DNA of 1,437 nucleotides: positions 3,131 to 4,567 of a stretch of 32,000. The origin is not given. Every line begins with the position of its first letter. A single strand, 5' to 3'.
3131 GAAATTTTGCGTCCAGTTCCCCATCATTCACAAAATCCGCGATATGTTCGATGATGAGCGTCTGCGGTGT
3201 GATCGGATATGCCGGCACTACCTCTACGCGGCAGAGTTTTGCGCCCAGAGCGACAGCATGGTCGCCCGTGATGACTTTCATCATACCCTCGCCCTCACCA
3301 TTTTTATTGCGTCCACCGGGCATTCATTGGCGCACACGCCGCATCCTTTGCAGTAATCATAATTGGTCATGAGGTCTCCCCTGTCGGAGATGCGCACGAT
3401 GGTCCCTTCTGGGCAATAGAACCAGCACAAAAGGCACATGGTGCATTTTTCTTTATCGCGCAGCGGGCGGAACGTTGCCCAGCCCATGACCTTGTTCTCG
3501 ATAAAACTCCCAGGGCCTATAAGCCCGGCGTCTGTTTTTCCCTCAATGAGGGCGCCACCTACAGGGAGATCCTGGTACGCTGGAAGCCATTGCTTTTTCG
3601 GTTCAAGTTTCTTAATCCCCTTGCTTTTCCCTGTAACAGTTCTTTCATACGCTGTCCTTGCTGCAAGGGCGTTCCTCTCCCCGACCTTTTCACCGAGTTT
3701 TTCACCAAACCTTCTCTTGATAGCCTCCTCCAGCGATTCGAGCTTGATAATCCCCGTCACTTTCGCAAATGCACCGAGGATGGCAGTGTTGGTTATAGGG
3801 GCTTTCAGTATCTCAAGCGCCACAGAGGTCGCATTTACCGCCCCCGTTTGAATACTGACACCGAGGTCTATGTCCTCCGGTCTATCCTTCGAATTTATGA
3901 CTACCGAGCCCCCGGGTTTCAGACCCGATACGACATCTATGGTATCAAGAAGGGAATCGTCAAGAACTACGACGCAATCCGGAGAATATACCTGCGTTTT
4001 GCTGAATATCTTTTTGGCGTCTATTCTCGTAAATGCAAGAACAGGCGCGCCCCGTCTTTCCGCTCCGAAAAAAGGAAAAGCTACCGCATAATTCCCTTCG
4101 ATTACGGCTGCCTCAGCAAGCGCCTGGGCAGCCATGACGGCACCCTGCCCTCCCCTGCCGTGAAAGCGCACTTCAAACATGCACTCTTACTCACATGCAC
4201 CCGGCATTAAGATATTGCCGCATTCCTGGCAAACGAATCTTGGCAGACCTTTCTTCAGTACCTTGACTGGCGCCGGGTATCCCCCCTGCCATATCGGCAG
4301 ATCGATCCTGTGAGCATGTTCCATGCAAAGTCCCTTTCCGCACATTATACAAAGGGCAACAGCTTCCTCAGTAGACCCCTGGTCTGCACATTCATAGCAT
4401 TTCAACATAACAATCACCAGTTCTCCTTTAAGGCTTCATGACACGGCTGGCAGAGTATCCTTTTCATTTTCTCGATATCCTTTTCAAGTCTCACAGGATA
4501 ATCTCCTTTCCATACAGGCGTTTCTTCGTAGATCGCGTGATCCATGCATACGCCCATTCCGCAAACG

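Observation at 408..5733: McrC hard-wired into an operon with a 2-oxoacid:ferredoxin oxidoreductase, a ferredoxin:disulfide-reductase-rubredoxin fusion, a glutaredoxin-like protein and a bacterioferritin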

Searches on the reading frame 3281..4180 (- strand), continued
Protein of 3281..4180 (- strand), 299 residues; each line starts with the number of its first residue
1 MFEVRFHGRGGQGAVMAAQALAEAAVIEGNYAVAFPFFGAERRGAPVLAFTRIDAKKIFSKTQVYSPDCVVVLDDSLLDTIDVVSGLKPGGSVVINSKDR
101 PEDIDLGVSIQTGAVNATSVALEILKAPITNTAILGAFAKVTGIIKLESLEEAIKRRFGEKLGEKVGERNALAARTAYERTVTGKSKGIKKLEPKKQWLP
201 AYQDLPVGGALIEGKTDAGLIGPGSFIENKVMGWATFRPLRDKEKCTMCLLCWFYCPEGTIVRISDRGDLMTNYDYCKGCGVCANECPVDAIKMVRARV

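Call 39: find_encoding_contigs(protein=P0244, flank=8000, max_places=1)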
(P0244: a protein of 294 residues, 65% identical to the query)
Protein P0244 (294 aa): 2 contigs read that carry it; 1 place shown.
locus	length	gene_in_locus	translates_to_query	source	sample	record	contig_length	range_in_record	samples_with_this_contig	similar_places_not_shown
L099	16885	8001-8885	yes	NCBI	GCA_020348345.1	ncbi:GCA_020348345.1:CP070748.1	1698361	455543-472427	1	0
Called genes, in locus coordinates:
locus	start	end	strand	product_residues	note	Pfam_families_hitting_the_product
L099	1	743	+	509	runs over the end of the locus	PF23613:ELP3_N, PF04055:Radical_SAM, PF16199:Radical_SAM_C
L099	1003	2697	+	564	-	PF13174:TPR_6 (faint), PF14559:TPR_19 (weak), PF13432:TPR_16 (weak), PF00515:TPR_1 (weak), PF07719:TPR_2 (weak), PF23914:TPR_CcmH_CycH (weak), PF14559:TPR_19 (weak), PF13432:TPR_16 (weak), +11 more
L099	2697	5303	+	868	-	PF04471:Mrr_cat (weak), PF12895:ANAPC3 (weak), PF13424:TPR_12 (weak), PF00515:TPR_1 (weak), PF13424:TPR_12 (weak), PF13432:TPR_16 (weak), PF13424:TPR_12 (weak), PF13431:TPR_17 (weak), +18 more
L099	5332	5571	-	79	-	PF05239:PRC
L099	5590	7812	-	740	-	PF02359:CDC48_N, PF02933:CDC48_2, PF00004:AAA, PF05496:RuvB_N, PF13191:AAA_16 (weak), PF17862:AAA_lid_3, PF00004:AAA, PF17862:AAA_lid_3, +19 more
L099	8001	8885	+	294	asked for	PF01558:POR, PF12797:Fer4_2 (faint), PF14697:Fer4_21 (weak), PF12838:Fer4_7 (weak), PF12837:Fer4_6 (weak), PF00037:Fer4 (weak)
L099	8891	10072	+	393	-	PF01855:POR_N, PF02780:Transketolase_C (weak), PF17147:PFOR_II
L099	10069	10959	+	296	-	PF02775:TPP_enzyme_C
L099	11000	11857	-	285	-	PF00583:Acetyltransf_1, PF13673:Acetyltransf_10, PF13508:Acetyltransf_7, PF08445:FR47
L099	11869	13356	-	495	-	PF01336:tRNA_anti-codon, PF00152:tRNA-synt_2, PF01409:tRNA-synt_2d (faint)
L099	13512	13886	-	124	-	PF00072:Response_reg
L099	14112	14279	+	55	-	PF03911:Sec61_beta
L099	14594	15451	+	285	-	PF01634:HisG, PF08029:HisG_C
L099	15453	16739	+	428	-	PF00815:Histidinol_dh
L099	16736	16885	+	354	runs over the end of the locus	PF00155:Aminotran_1_2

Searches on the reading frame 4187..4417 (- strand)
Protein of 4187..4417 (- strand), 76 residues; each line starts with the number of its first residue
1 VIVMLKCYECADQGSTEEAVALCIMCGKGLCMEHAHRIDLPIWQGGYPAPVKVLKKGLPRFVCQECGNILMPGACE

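Call 3: search_protein_families(library=pfam, proteins=[window:4187-4417:-], max_evalue=0.01)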
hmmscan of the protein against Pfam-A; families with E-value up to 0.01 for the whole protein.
window:4187-4417:- (76 aa): 2 families
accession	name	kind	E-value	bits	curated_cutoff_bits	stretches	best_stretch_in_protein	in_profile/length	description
PF09947.15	DUF2180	-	8.4e-29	100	22.2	1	5-70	1-66/68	Uncharacterized protein conserved in archaea (DUF2180)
PF25287.1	zf-B_box_Trim66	-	0.0064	16.6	27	0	6-33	4-28/35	Trim66, B-box zinc-binding domain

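Call 4: search_protein_families(library=ncbifam, proteins=[window:4187-4417:-], max_evalue=0.01)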
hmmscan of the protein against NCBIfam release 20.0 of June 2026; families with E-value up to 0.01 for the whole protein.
window:4187-4417:- (76 aa): 0 families

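Call 33: find_homologous_proteins(query=window:4187-4417:-, max_evalue=0.001)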
Query window:4187-4417:- (76 aa): 33 proteins with E <= 0.001 among 33 candidates.
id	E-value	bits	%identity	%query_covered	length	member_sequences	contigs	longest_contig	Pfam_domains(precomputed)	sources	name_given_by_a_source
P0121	3.6e-42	159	91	100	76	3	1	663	PF09947.16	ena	-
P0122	1.4e-40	154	86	100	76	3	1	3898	PF09947.16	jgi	jgi:hypothetical protein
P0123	6.6e-40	152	88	100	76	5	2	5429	PF09947.16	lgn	-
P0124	1.0e-39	152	86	100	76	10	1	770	PF09947.16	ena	-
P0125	1.1e-38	148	83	100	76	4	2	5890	PF09947.16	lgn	-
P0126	3.0e-38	147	82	100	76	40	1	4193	PF09947.16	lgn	-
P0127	3.4e-38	147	82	100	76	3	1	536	PF09947.16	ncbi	-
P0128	3.5e-38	147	79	100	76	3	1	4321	PF09947.16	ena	-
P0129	8.3e-38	145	79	100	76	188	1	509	PF09947.16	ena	-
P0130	8.9e-38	145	79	100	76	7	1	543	PF09947.16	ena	-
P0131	9.9e-38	145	82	97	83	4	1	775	PF09947.16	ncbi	-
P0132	9.9e-38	145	82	100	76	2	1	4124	PF09947.16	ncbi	-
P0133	1.5e-37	145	80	100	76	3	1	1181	PF09947.16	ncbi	-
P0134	1.8e-37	144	79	99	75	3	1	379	PF09947.16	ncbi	-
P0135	3.9e-37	143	75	100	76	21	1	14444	PF09947.16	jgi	jgi:hypothetical protein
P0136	1.6e-36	141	75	100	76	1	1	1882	PF09947.16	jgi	-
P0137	8.3e-36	139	82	96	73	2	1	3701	PF09947.16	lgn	-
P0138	2.4e-35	138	77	97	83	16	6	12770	PF09947.16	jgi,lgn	jgi:hypothetical protein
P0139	6.0e-35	136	75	100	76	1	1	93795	PF09947.16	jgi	-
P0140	6.6e-35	136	75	100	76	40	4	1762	PF09947.16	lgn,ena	-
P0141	6.7e-35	136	78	100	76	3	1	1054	PF09947.16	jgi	-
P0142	1.3e-34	135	74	100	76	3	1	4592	PF09947.16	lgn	-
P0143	3.0e-33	131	75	96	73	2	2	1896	PF09947.16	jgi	jgi:hypothetical protein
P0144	4.0e-32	127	75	100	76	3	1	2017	PF09947.16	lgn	-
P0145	4.0e-32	127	71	100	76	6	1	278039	PF09947.16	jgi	-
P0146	5.6e-28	114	67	95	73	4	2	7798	PF09947.16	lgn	-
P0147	5.9e-28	114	60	100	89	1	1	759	PF09947.16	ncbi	-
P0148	8.3e-28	114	88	68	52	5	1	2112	PF09947.16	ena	-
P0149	2.4e-23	99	75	74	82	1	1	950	PF09947.16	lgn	-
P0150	5.7e-22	95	81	62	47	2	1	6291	PF09947.16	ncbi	-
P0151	7.0e-21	92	58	95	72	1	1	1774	PF09947.16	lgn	-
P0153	7.1e-8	50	64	47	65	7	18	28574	PF09947.16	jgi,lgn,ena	jgi:hypothetical protein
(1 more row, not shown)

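Call 34: find_encoding_contigs(protein=P0153, flank=7000, max_places=3)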
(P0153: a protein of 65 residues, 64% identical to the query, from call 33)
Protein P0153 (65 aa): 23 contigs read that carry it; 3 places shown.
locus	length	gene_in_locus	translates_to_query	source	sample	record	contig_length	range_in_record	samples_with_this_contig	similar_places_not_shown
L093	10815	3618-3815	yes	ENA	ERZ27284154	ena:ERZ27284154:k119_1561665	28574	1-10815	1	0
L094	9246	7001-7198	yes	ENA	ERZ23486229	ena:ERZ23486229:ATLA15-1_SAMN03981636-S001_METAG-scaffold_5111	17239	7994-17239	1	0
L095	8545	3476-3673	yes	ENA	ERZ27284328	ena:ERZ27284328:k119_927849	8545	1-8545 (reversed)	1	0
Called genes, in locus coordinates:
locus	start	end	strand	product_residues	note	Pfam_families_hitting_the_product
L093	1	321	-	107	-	?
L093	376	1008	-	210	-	PF02734:Dak2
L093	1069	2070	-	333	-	PF02733:Dak1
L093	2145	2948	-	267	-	PF00230:MIP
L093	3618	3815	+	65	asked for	PF09947:DUF2180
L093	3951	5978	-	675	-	PF26965:MimR_N, PF00989:PAS, PF00158:Sigma54_activat, PF14532:Sigma54_activ_2, PF07724:AAA_2 (faint), PF25601:AAA_lid_14, PF02954:HTH_8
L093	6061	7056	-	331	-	PF00248:Aldo_ket_red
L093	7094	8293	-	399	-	PF07690:MFS_1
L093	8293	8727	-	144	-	PF14376:Haem_bd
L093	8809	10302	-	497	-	PF07690:MFS_1, PF13347:MFS_2 (faint), PF03209:PUCC (weak), PF00083:Sugar_tr (weak), PF07690:MFS_1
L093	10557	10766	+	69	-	-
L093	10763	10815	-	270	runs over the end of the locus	PF00561:Abhydrolase_1 (faint), PF12146:Hydrolase_4, PF12697:Abhydrolase_6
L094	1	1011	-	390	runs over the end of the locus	PF00070:Pyr_redox (faint), PF00890:FAD_binding_2 (faint), PF01266:DAO, PF01494:FAD_binding_3 (faint), PF07992:Pyr_redox_2 (weak), PF12831:FAD_oxidored (faint), PF13450:NAD_binding_8 (weak)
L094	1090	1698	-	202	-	PF00398:RrnaAD, PF08241:Methyltransf_11 (weak), PF13649:Methyltransf_25 (weak)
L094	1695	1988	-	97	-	-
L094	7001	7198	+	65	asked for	PF09947:DUF2180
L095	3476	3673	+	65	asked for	PF09947:DUF2180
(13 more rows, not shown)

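Call 58: predict_structure(alignment_id=A1)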
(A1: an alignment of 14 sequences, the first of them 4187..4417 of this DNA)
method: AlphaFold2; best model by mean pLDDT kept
length: 76 residues; sequences in the alignment: 14
mean_pLDDT: 82.1   pTM: 0.63
mean pLDDT of the five models: 82.1, 80.1, 77.4, 77.3, 77.0
residues with pLDDT >= 90: 32; 70-90: 31; 50-70: 11; < 50: 2
segments of 3 or more residues with pLDDT < 50: none
pLDDT, mean of each block of 10 residues (from residue 1): 81 93 93 88 75 73 87 57
secondary structure, 60 per line:
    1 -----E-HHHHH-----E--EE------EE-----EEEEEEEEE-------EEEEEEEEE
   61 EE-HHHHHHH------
elements in order: H8-12 E36-44 E52-62 H64-70

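Call 61: fold_search(model_id=the predicted structure, library=pdb)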
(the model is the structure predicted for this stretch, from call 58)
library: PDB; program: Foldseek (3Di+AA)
matches with E <= 10: 94; with E <= 0.001: 0
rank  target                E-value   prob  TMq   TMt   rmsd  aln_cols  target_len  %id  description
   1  2a20_MODEL_1_A        4.8e-01  0.84  0.49  0.59   3.2        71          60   14  Solution structure of Rim2 Zinc Finger Domain (released 2005-08-16)
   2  9fs8_b                5.1e-01  0.80  0.44  0.38   4.3        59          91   14  Cryo-EM structure of Saccharolobus solfataricus 30S initiation complex bound to Ss-aEF1A-like mRNA (released 2025-01-15)
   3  7osm_eS26             7.9e-01  0.63  0.42  0.35   5.7        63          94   13  Intermediate translocation complex of 80 S.cerevisiae ribosome with eEF2 and ligands (released 2021-12-08)
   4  9v29_sB               8.4e-01  0.54  0.40  0.34   4.9        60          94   15  Cryo- EM structure of small subunit (body) of 75S ribosome with A/P- & P/E- tRNAs from Entamoeba histolytica bound to (released 2025-10-08)
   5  9fs6_b                9.5e-01  0.63  0.45  0.38   4.4        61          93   13  Cryo-EM structure of Saccharolobus solfataricus 30S initiation complex bound to Ss-aIF2beta leaderless mRNA with h44 i (released 2025-01-15)
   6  5m1j_a2               1.3e+00  0.38  0.40  0.32   5.7        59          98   15  Nonstop ribosomal complex bound with Dom34 and Hbs1 (released 2017-01-18)
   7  8cqw_DN               1.4e+00  0.44  0.42  0.34   4.8        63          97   10  Crystal structure of the Candida albicans 80S ribosome in complex with Hygromycin B (released 2024-09-18)
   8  9bh5_Aa               1.7e+00  0.35  0.39  0.31   6.2        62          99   11  High-resolution C. elegans 80S ribosome structure - class 1 (released 2024-09-04)
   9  6fyx_a                1.7e+00  0.30  0.37  0.28   6.0        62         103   11  Structure of a partial yeast 48S preinitiation complex with eIF5 N-terminal domain (model C1) (released 2018-12-05)
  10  8pnn_b                1.7e+00  0.25  0.40  0.34   5.9        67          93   13  80S yeast ribosome in complex with Bromolissoclimide (released 2025-05-28)
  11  9v1j_sB               1.8e+00  0.35  0.40  0.32   6.0        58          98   16  Cryo- EM structure of small subunit (body) of 75S ribosome with P- tRNA from Entamoeba histolytica (released 2025-10-08)
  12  1en7_A                1.9e+00  0.21  0.33  0.17   5.2        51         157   22  ENDONUCLEASE VII (ENDOVII) FROM PHAGE T4 (released 2000-02-07)
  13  9c76_A                1.9e+00  0.08  0.17  0.10   9.1        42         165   19  LRRK2 Roc domain RP (Ras-pocket) complexed to Divarasib (released 2024-12-11)
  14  7oyc_a2               2.0e+00  0.33  0.39  0.32   6.2        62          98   10  Cryo-EM structure of the Xenopus egg 80S ribosome (released 2022-07-20)
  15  6zj3_Sb               2.0e+00  0.28  0.38  0.30   6.7        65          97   15  Cryo-EM structure of the highly atypical cytoplasmic ribosome of Euglena gracilis (released 2020-10-07)
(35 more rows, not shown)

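Call 74: find_related_loci(query=A1, collection=metagenome_contigs, flank=6000)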
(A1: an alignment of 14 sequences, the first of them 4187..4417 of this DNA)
Query A1 (76 aa) in metagenome_contigs; peptide patterns used: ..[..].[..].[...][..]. (x = any residue, [..] = any of these).
275 stretches matched a pattern; 269 encode a relative of the query (tblastn E <= 1e-3); the best 80 are kept; 80 distinct loci.
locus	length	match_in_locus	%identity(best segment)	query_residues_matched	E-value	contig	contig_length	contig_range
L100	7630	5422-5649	88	1-76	7e-44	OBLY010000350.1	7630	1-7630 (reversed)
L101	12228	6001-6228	86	1-76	3e-43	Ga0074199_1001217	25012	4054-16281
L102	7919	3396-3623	80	1-76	1e-40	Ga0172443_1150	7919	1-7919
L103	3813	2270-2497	82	1-76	3e-40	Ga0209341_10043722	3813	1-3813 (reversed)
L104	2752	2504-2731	79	1-76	2e-40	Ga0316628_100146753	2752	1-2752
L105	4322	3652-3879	80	1-76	5e-40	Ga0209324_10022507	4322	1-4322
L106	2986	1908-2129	85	3-76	5e-40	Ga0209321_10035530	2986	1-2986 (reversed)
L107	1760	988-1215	80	1-76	3e-40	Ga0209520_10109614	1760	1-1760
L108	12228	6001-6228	75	1-76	3e-39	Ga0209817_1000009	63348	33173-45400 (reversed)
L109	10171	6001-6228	78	1-76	3e-39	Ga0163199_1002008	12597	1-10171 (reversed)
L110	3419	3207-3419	85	3-73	1e-38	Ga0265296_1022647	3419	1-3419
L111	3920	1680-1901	77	3-76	5e-38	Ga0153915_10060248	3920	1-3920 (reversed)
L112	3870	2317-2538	77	3-76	5e-38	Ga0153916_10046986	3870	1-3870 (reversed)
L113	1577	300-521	78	3-76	1e-38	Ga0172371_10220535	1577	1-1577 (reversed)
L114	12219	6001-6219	78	4-76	3e-38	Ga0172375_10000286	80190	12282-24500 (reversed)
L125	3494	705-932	64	1-76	2e-27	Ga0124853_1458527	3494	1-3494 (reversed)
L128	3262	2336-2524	62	4-66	1e-24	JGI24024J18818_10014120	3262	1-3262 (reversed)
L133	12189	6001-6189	60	4-66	2e-24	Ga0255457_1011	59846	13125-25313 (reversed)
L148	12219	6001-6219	56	4-75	2e-23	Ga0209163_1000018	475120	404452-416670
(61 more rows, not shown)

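Call 78: search_protein_families(library=pfam, proteins=[L133:5279-5554:+, L133:5565-5756:+, L133:6305-6742:+, L133:7604-8533:-, L148:6839-7204:+, L148:8976-9665:+, L148:3764-4750:-, L148:7464-8846:+, L128:104-601:-, L128:594-878:-], max_evalue=0.001)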
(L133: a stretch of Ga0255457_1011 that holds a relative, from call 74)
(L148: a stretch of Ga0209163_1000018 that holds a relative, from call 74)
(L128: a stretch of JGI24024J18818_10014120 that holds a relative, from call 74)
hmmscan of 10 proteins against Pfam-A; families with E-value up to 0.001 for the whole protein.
L133:5279-5554:+ (91 aa): 1 family
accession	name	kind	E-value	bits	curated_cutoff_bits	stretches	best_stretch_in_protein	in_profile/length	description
PF02943.20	FeThRed_B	-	3.4e-20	72.5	22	1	13-90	7-86/106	Ferredoxin thioredoxin reductase catalytic beta chain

L133:5565-5756:+ (63 aa): 2 families
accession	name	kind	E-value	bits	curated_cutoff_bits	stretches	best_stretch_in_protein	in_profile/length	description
PF21349.2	RUBY_RBDX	-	6.4e-10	38.8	26.5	1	16-42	1-27/30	Rubrerythrin, rubredoxin-like domain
PF23458.2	DUF7130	-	0.00065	20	35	1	11-42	49-81/89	Domain of unknown function (DUF7130)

L133:6305-6742:+ (145 aa): 1 family
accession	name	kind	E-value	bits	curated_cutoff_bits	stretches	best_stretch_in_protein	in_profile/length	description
PF02566.24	OsmC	-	4e-15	56.5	27.5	1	46-141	2-98/100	OsmC-like protein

L133:7604-8533:- (309 aa): 1 family
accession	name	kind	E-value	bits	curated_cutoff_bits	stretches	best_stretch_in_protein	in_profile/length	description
PF00696.33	AA_kinase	-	1.9e-47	162.4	24.9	1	39-286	2-234/234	Amino acid kinase family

L148:6839-7204:+ (121 aa): 1 family
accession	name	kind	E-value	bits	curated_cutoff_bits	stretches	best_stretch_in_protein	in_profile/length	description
PF01880.24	Desulfoferrodox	-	8.8e-31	106.8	22.2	1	16-114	3-97/98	Desulfoferrodoxin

L148:8976-9665:+ (229 aa): 2 families
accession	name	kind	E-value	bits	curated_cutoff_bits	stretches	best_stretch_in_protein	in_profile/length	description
PF03358.20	FMN_red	-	1.6e-30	106.1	24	1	9-166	1-148/152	NADPH-dependent FMN reductase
PF02525.22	Flavodoxin_2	-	3.2e-05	24.2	27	1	10-109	2-102/198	Flavodoxin-like fold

L148:3764-4750:- (328 aa): 1 family
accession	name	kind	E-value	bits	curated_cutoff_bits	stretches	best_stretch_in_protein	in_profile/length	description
PF00296.26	Bac_luciferase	-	2.1e-71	241.3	27.9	1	17-302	26-314/314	Luciferase-like monooxygenase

L148:7464-8846:+ (460 aa): 6 families
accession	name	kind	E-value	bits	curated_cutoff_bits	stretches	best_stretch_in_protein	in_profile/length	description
PF13435.11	Cytochrome_C554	-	1.4e-08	36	20.8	1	42-125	2-84/84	Cytochrome c554 and c-prime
PF14522.11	Cytochrome_C7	-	6.7e-05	23.1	24.8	0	113-209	9-66/67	Cytochrome c7 and related cytochrome c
PF00130.28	C1_1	-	7.9e-05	22.8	26.5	0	84-127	10-38/53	Phorbol esters/diacylglycerol binding domain (C1 domain)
PF14537.11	Cytochrom_c3_2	-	9e-05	23.3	25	0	41-126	8-66/79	Cytochrome c3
PF22113.1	Mtrc-MtrF_II-IV_dom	-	0.00022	21.2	30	0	115-211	79-165/176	Outer membrane cytochrome MtrC/MtrF-like, domains II/IV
PF09699.15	Paired_CXXCH_1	-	0.00046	20.3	20.6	0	40-47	30-37/41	Doubled CXXCH motif (Paired_CXXCH_1)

L128:104-601:- (165 aa): 3 families
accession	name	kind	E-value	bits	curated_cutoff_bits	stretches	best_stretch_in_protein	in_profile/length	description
PF02943.20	FeThRed_B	-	1.2e-20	74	22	1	9-97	2-92/106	Ferredoxin thioredoxin reductase catalytic beta chain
PF21349.2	RUBY_RBDX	-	4.7e-13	48.8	26.5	1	133-162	1-30/30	Rubrerythrin, rubredoxin-like domain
PF23458.2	DUF7130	-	0.0004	20.7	35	1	116-161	37-83/89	Domain of unknown function (DUF7130)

L128:594-878:- (94 aa): 3 families
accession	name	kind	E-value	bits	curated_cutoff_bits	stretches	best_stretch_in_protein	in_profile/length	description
PF00462.30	Glutaredoxin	-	5.1e-12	46.3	22.9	1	14-76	1-58/60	Glutaredoxin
PF13409.12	GST_N_2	-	4e-05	24.6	25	1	21-79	1-57/70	Glutathione S-transferase, N-terminal domain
PF13417.12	GST_N_3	-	0.0003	21.5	22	1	16-77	1-56/75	Glutathione S-transferase, N-terminal domain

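Call 86: search_protein_families(library=pfam, alignment_id=A2, max_evalue=0.00001)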
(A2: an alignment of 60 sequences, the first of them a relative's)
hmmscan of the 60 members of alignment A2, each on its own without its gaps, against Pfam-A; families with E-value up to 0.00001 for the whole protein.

A. member 1, L123:951-1301:+ (116 aa): 1 family
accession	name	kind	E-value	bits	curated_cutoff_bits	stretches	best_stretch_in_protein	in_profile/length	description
PF02627.25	CMD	-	8.4e-18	64.6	23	1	30-112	1-83/84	Carboxymuconolactone decarboxylase family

B. families by the number of members that match (of 60 scanned): 32 families (the first 25 are shown)
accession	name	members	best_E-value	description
PF09959.14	DUF2193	16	1.1e-275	Uncharacterized protein conserved in archaea (DUF2193)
PF00230.25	MIP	10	8.1e-50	Major intrinsic protein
PF02943.20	FeThRed_B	8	1.1e-20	Ferredoxin thioredoxin reductase catalytic beta chain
PF02566.24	OsmC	5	4.2e-15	OsmC-like protein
PF02627.25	CMD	3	4.3e-18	Carboxymuconolactone decarboxylase family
PF02896.24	PEP-utilizers_C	1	4.6e-82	PEP-utilising enzyme, PEP-binding domain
PF00448.28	SRP54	1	1.8e-75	SRP54-type protein, GTPase domain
PF08327.17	AHSA1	1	9.9e-57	Activator of Hsp90 ATPase homolog 1-like protein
PF01326.24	PPDK_N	1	4.7e-55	Pyruvate phosphate dikinase, AMP/ATP-binding domain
PF01925.25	TauE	1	7.8e-51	Sulfite exporter TauE/SafE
PF01880.24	Desulfoferrodox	1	1.7e-28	Desulfoferrodoxin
PF00391.29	PEP-utilizers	1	6.3e-24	PEP-utilising enzyme, mobile domain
PF13649.12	Methyltransf_25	1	2.5e-19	Methyltransferase domain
PF13847.12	Methyltransf_31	1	1.1e-18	Methyltransferase domain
PF13412.12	HTH_24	1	1.3e-14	Winged helix-turn-helix DNA-binding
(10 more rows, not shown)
